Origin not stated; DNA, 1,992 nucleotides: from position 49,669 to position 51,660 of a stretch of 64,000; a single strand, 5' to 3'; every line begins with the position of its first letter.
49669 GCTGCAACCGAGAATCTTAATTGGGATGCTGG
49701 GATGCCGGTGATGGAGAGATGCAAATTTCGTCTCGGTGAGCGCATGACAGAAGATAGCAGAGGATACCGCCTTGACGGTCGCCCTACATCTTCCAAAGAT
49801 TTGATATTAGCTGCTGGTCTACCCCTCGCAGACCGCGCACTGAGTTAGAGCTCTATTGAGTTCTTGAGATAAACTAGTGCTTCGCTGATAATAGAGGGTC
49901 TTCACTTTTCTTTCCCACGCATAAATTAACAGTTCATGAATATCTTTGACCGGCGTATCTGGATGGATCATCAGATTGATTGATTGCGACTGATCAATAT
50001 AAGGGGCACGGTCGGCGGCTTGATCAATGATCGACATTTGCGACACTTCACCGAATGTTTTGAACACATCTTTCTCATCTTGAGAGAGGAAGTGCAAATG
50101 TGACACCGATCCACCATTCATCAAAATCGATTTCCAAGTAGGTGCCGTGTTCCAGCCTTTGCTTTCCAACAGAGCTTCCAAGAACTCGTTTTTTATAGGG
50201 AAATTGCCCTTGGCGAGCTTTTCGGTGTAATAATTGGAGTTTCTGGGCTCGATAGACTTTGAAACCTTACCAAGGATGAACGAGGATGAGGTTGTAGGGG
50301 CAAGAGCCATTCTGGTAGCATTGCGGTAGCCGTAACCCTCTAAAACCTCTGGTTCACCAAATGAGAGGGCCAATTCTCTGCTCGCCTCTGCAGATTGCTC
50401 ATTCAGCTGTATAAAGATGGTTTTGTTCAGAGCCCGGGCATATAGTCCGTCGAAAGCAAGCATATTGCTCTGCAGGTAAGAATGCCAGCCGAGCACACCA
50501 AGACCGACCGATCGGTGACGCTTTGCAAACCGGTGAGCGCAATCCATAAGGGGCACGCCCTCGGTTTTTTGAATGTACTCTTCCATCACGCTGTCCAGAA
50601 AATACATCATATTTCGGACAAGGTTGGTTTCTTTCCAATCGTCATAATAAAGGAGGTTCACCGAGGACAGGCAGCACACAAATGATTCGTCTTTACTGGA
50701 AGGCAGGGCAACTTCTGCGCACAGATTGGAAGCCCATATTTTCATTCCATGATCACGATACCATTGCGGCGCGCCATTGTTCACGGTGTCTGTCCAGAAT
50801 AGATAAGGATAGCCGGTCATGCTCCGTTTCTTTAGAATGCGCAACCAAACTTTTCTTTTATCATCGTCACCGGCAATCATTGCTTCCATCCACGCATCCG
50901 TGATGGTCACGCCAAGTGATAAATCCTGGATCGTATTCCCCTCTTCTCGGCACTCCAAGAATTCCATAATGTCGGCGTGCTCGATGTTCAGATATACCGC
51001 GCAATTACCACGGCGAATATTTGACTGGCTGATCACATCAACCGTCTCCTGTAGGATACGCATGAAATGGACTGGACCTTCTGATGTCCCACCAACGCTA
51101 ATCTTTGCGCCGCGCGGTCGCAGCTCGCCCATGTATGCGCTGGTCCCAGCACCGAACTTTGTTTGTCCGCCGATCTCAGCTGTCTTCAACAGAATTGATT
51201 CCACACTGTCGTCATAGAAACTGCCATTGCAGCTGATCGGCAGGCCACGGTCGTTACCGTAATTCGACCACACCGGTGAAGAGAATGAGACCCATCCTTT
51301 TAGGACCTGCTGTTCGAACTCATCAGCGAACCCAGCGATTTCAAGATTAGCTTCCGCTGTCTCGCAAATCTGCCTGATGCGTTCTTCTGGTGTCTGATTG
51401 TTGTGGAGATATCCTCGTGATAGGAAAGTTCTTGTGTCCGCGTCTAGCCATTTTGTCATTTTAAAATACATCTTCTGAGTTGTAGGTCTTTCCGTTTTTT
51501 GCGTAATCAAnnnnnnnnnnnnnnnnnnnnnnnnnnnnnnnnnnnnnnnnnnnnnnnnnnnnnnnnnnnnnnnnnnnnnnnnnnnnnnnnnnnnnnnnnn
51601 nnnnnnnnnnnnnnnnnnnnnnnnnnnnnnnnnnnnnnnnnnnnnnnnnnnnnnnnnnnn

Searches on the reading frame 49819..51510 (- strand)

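Call 57: search_protein_families(library=phrogs, proteins=[window:49819-51510:-], max_evalue=0.00001)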
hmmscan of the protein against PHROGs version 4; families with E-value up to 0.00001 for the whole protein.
window:49819-51510:- (563 aa): 10 families
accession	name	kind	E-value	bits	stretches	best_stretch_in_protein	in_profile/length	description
phrog_84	-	DNA, RNA and nucleotide metabolism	1.5e-140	471.2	1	30-561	206-794/975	ribonucleoside-diphosphate reductase large subunit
phrog_30939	-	DNA, RNA and nucleotide metabolism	2.1e-75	255.2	1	65-545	472-961/977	ribonucleotide reductase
phrog_12229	-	DNA, RNA and nucleotide metabolism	1.1e-74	252.9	2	18-163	3-148/577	ribonucleotide reductase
phrog_3844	-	moron, auxiliary metabolic gene and host takeover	4.6e-58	198.2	2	390-562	307-450/451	NrdA-like aerobic NDP reductase large subunit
phrog_29665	-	unknown function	8.4e-35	121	1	269-405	2-150/150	-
phrog_33412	-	unknown function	4.7e-33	114.9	1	425-562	2-139/140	-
phrog_3987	-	DNA, RNA and nucleotide metabolism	5e-33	115.4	2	73-214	201-347/467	ribonucleotide reductase large subunit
phrog_22953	-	DNA, RNA and nucleotide metabolism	9.4e-15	56.1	1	126-211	3-93/201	ribonucleotide reductase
phrog_367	-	DNA, RNA and nucleotide metabolism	3e-10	39.9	1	227-429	357-540/701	ribonucleotide reductase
phrog_10616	-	DNA, RNA and nucleotide metabolism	7.2e-06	27.2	0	520-561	69-109/111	ribonucleotide reductase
